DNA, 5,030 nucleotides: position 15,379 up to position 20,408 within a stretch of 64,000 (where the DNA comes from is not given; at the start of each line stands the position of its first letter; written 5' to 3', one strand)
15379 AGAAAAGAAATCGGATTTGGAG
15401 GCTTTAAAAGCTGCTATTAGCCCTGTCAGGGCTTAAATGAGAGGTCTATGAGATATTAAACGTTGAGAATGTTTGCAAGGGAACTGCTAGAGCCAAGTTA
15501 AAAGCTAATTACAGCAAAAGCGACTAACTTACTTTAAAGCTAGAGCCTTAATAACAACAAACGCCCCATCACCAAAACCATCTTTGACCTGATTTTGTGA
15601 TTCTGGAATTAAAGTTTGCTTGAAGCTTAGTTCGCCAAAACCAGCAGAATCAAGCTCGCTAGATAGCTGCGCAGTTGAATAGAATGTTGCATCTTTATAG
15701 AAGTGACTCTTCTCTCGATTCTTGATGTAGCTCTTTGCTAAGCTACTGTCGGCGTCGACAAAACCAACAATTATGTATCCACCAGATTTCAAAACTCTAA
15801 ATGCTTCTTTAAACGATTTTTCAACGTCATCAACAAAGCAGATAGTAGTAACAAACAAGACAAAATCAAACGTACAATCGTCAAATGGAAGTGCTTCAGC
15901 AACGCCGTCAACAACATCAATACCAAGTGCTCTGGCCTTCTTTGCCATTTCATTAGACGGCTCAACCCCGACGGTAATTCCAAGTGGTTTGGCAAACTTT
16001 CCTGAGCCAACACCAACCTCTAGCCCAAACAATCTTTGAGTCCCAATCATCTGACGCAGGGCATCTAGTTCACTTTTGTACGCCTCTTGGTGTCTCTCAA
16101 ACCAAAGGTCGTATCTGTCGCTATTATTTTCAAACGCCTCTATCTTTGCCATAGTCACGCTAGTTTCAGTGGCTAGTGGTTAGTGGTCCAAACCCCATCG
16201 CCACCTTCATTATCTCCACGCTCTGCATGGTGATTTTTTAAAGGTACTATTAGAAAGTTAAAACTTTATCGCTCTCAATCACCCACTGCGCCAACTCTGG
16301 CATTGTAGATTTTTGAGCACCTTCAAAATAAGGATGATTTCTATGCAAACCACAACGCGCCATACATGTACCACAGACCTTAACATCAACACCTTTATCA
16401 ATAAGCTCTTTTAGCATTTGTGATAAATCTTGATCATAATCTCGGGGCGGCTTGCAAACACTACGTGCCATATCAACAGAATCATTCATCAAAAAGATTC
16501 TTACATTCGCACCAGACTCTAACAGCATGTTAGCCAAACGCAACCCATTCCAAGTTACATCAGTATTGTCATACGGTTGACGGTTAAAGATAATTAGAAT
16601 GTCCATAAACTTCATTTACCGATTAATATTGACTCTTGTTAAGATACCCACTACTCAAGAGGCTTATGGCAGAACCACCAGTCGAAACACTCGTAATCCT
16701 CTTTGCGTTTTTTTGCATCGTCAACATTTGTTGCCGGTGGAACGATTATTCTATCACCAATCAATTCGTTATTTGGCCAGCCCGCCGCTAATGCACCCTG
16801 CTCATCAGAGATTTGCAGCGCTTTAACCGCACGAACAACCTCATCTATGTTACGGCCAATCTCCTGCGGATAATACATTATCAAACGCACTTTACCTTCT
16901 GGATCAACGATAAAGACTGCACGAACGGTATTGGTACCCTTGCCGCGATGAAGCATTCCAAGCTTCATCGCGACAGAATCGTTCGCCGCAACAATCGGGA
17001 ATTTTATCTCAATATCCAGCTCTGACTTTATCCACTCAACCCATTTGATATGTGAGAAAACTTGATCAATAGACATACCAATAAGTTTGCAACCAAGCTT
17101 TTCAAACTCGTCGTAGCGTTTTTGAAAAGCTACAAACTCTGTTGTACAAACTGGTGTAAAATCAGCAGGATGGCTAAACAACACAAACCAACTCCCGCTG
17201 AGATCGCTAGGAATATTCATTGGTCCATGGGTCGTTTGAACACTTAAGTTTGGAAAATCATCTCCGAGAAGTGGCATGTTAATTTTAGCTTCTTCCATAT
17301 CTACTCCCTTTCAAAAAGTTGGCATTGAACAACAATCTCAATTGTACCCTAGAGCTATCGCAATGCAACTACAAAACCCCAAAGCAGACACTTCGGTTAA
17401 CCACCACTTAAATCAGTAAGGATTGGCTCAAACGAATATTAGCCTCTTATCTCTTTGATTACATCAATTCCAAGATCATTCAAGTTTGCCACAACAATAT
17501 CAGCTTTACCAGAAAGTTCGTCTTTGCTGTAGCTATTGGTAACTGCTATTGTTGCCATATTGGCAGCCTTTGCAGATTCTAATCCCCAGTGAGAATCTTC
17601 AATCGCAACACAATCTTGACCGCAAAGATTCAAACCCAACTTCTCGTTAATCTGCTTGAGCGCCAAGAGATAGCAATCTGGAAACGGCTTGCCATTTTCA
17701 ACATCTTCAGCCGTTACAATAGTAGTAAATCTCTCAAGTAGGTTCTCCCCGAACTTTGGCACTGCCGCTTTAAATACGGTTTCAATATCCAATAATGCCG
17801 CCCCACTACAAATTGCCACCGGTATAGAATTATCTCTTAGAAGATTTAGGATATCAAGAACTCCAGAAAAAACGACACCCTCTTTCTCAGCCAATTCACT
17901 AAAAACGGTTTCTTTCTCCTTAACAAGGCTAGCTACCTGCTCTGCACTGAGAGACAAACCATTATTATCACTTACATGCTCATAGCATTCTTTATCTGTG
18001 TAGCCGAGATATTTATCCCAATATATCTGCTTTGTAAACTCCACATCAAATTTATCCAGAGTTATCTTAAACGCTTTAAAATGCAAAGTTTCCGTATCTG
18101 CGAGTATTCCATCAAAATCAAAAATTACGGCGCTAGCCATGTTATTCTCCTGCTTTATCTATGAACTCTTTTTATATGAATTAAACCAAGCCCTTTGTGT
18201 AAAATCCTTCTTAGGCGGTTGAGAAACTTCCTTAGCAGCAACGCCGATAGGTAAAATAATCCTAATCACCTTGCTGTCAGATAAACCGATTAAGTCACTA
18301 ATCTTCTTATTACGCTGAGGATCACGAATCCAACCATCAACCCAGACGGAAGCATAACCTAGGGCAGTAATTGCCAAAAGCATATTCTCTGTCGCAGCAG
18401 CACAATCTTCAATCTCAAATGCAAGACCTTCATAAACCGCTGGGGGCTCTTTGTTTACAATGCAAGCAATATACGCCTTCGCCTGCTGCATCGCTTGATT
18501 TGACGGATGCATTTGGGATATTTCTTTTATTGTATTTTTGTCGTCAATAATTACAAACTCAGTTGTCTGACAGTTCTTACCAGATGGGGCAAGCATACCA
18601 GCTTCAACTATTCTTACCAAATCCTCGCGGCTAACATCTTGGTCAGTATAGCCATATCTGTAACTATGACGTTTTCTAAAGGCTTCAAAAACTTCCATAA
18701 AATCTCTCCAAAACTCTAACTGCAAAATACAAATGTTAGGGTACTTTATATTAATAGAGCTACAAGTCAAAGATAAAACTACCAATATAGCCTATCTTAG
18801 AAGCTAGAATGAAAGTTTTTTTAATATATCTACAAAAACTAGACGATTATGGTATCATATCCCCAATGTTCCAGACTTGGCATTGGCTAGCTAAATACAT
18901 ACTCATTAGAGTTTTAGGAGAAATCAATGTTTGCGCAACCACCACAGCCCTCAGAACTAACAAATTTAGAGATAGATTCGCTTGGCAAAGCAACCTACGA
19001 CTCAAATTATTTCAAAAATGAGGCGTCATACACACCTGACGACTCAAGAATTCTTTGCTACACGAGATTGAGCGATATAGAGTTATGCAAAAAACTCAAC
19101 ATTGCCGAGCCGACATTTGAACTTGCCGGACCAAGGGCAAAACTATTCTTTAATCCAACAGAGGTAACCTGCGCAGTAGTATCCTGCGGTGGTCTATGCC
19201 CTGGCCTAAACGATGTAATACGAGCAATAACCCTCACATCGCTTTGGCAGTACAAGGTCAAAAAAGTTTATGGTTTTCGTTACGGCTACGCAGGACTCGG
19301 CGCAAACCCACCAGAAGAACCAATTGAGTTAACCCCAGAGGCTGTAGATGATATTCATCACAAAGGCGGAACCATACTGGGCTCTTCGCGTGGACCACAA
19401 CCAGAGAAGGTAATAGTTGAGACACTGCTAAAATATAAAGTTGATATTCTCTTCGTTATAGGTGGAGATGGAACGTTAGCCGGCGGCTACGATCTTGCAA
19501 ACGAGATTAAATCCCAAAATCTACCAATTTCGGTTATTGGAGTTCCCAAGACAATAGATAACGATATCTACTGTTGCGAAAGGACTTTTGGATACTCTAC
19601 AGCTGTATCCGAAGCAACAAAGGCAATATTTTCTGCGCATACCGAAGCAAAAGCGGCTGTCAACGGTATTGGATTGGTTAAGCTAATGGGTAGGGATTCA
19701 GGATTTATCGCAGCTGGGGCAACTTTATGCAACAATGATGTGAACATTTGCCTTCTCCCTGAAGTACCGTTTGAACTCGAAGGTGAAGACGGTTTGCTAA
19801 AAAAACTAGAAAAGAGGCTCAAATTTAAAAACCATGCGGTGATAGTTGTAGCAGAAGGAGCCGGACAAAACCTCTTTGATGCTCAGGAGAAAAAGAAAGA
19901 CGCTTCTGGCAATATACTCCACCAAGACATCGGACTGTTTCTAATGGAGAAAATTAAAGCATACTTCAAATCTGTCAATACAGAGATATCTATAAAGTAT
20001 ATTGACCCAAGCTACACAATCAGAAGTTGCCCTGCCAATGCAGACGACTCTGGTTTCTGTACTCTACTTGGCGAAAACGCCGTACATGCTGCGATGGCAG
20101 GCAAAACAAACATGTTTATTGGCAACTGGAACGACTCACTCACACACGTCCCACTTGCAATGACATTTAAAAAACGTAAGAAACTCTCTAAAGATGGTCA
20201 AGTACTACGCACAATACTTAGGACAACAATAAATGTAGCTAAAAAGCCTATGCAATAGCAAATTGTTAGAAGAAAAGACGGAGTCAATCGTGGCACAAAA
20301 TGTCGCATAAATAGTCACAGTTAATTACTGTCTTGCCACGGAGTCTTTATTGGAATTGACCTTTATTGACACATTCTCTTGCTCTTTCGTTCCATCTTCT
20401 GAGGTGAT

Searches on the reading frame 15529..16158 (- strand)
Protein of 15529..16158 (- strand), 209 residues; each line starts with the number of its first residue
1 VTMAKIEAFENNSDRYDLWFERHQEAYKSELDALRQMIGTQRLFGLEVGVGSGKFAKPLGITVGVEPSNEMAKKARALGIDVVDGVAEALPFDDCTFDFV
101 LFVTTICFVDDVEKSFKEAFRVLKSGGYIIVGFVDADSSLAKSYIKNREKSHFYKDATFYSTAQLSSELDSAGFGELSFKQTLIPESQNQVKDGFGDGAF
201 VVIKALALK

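Call 62: search_protein_families(library=pfam, proteins=[window:15529-16158:-], max_evalue=0.001)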
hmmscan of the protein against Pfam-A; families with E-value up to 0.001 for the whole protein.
window:15529-16158:- (209 aa): 7 families
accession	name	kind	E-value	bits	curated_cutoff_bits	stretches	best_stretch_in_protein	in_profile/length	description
PF08241.18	Methyltransf_11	-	1e-19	71.4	21.2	1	46-131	1-95/95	Methyltransferase domain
PF13649.12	Methyltransf_25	-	1.7e-12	48.3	27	1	46-127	2-97/97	Methyltransferase domain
PF13489.12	Methyltransf_23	-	5.9e-10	39.5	27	1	45-174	26-159/164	Methyltransferase domain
PF01209.24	Ubie_methyltran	-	8.2e-09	35.6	20.1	1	71-131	91-151/233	ubiE/COQ5 methyltransferase family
PF13847.12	Methyltransf_31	-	4.4e-07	30.1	27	1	66-151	42-120/145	Methyltransferase domain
PF08242.18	Methyltransf_12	-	3.4e-06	28.1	30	1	46-129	1-98/98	Methyltransferase domain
PF05148.21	Methyltransf_8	-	7.3e-05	23.2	27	1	76-153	102-178/219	Hypothetical methyltransferase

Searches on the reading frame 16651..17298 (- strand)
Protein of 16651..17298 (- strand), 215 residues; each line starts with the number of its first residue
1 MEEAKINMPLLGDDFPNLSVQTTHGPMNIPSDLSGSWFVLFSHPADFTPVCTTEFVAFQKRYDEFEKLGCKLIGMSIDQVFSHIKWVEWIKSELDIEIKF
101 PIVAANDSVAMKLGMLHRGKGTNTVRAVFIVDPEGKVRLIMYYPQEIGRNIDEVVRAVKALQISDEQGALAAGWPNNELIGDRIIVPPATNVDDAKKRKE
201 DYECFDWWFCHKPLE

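Call 62: search_protein_families(library=pfam, proteins=[window:16651-17298:-], max_evalue=0.001)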
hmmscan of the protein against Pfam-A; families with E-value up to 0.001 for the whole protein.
window:16651-17298:- (215 aa): 2 families
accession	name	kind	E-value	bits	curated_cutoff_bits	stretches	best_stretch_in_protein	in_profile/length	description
PF00578.27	AhpC-TSA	-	3.3e-29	101.8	26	1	12-139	2-123/124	AhpC/TSA family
PF08534.16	Redoxin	-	5.1e-10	39.8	26.6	1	12-139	3-130/148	Redoxin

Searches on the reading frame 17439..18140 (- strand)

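Call 62: search_protein_families(library=pfam, proteins=[window:17439-18140:-], max_evalue=0.001)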
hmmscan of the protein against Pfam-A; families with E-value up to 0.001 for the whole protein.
window:17439-18140:- (233 aa): 3 families
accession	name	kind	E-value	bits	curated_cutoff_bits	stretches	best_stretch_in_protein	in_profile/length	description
PF13419.12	HAD_2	-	3.1e-26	93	23.8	1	5-200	1-178/178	Haloacid dehalogenase-like hydrolase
PF00702.32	Hydrolase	-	3.4e-19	70.4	26.4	1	4-194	3-191/191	haloacid dehalogenase-like hydrolase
PF13242.12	Hydrolase_like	-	0.00031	21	22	1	150-223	3-75/75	HAD-hyrolase-like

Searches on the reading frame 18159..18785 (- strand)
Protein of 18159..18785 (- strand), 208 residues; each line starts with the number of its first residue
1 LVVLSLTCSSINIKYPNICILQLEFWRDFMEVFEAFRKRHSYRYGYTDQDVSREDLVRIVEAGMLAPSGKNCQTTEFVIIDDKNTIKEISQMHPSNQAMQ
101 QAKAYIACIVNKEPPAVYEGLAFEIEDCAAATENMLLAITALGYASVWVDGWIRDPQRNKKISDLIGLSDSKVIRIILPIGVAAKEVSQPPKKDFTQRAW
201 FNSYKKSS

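Call 62: search_protein_families(library=pfam, proteins=[window:18159-18785:-], max_evalue=0.001)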
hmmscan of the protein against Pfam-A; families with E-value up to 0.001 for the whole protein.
window:18159-18785:- (208 aa): 2 families
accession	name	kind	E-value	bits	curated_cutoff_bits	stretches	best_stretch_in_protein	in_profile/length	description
PF00881.29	Nitroreductase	-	5.3e-21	76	23.5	2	37-91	2-55/167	Nitroreductase family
PF14512.11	TM1586_NiRdase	-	5.2e-08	33.2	27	1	31-196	1-146/215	Putative TM nitroreductase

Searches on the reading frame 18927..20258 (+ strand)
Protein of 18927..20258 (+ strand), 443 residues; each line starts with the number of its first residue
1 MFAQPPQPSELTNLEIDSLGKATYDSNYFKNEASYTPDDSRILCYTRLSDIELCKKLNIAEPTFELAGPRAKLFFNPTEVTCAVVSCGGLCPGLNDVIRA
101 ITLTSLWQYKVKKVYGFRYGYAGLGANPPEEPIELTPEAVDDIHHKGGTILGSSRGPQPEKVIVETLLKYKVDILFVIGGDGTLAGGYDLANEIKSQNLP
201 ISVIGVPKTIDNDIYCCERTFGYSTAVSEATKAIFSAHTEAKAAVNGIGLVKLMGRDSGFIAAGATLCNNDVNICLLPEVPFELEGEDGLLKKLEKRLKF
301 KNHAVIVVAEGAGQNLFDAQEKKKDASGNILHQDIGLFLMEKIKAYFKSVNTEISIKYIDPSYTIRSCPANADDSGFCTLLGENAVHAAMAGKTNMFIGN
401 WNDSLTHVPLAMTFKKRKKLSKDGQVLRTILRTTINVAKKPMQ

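Call 52: search_protein_families(library=pfam, proteins=[window:18927-20258:+], max_evalue=0.001)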
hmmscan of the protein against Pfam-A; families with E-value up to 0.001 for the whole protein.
window:18927-20258:+ (443 aa): 2 families
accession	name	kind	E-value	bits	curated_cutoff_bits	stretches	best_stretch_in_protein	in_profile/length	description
PF00365.25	PFK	-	1.4e-61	208.7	30.9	1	82-388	2-276/277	Phosphofructokinase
PF00781.29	DAGK_cat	-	0.00074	19.5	23.6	0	151-240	35-118/125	Diacylglycerol kinase catalytic domain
